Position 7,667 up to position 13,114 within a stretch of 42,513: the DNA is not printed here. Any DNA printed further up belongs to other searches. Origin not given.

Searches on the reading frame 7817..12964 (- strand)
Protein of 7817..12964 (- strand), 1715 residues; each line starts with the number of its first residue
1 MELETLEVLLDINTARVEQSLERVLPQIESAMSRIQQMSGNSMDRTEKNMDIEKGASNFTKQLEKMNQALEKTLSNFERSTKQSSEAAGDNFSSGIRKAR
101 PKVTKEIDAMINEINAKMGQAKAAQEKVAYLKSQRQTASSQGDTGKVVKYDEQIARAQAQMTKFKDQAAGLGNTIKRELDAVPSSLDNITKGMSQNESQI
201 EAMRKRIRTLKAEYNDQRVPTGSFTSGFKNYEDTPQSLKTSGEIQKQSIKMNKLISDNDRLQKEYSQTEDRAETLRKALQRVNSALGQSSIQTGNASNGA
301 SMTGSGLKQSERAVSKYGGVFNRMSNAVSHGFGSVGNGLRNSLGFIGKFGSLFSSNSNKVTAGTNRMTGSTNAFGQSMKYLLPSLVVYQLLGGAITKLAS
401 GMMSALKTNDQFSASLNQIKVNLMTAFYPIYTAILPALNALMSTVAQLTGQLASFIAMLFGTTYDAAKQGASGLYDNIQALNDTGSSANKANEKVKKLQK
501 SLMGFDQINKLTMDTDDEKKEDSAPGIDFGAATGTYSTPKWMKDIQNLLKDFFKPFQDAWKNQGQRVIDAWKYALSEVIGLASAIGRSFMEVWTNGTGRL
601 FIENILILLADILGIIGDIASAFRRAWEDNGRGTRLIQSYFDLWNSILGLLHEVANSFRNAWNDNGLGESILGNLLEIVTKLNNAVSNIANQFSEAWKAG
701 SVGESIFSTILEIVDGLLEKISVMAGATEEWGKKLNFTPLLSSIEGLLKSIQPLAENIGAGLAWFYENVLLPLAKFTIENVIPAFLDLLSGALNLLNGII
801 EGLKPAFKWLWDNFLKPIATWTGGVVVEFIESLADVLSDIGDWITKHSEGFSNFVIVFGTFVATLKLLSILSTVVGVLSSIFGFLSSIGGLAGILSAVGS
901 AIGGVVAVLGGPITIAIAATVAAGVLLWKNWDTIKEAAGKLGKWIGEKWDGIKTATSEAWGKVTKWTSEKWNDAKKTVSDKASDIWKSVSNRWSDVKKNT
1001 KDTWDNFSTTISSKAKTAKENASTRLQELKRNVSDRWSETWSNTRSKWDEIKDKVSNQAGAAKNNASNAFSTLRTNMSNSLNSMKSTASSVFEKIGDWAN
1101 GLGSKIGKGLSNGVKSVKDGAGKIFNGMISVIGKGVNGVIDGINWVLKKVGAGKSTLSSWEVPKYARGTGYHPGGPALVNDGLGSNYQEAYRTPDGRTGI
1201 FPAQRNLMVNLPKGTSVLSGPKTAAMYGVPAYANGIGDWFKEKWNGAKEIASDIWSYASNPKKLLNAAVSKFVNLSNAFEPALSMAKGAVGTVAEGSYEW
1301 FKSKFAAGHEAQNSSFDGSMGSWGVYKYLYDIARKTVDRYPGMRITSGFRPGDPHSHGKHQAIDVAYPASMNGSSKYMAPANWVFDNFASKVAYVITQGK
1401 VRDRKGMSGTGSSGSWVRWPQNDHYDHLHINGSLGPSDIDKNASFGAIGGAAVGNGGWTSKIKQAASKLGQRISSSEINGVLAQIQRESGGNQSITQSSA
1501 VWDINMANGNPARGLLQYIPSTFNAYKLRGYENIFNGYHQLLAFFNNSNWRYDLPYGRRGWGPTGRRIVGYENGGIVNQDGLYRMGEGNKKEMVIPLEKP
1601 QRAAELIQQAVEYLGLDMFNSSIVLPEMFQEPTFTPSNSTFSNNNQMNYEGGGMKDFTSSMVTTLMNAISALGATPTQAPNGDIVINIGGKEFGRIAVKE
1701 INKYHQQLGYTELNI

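Call 51: search_protein_families(library=phrogs, proteins=[window:7817-12964:-], max_evalue=0.00001)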
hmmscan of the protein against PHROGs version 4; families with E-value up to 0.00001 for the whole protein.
window:7817-12964:- (1715 aa): 31 families (the best 25 are shown)
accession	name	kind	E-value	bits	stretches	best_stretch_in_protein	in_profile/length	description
phrog_1535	-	tail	0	1125.7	2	1-1171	2-1060/1152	tail length tape measure protein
phrog_167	-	tail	1.6e-178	597.2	1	326-1034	409-971/1555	tail length tape measure protein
phrog_4070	-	tail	2.6e-91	308.2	1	925-1612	187-897/989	tail length tape measure protein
phrog_37543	-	unknown function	1.7e-62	212.9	2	644-935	261-546/622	-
phrog_36058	-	unknown function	2.1e-60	206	1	1448-1624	527-701/766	-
phrog_8537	-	unknown function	2e-57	196.2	1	1446-1649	129-318/384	-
phrog_14917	-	tail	7.2e-42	144.1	1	1452-1578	1252-1376/2249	tail length tape measure protein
phrog_1272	-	tail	1e-37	130.5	2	828-1293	556-961/1606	tail length tape measure protein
phrog_58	-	tail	1.1e-29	104.5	2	828-1150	569-944/1544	tail length tape measure protein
phrog_11489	-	unknown function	1.5e-28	100.5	2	1474-1619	1492-1636/1717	-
phrog_1293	-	tail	4.1e-27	95.5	1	1018-1238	1134-1340/1424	tail length tape measure protein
phrog_305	-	tail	1.7e-23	84.2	2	746-1018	383-646/1001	tail length tape measure protein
phrog_28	-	tail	8e-22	78.6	1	824-1000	575-710/1228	tail length tape measure protein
phrog_12579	-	unknown function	1.9e-20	74.5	1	1009-1241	249-453/545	-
phrog_991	-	tail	1.1e-17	63.9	1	811-1177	571-869/1966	tail length tape measure protein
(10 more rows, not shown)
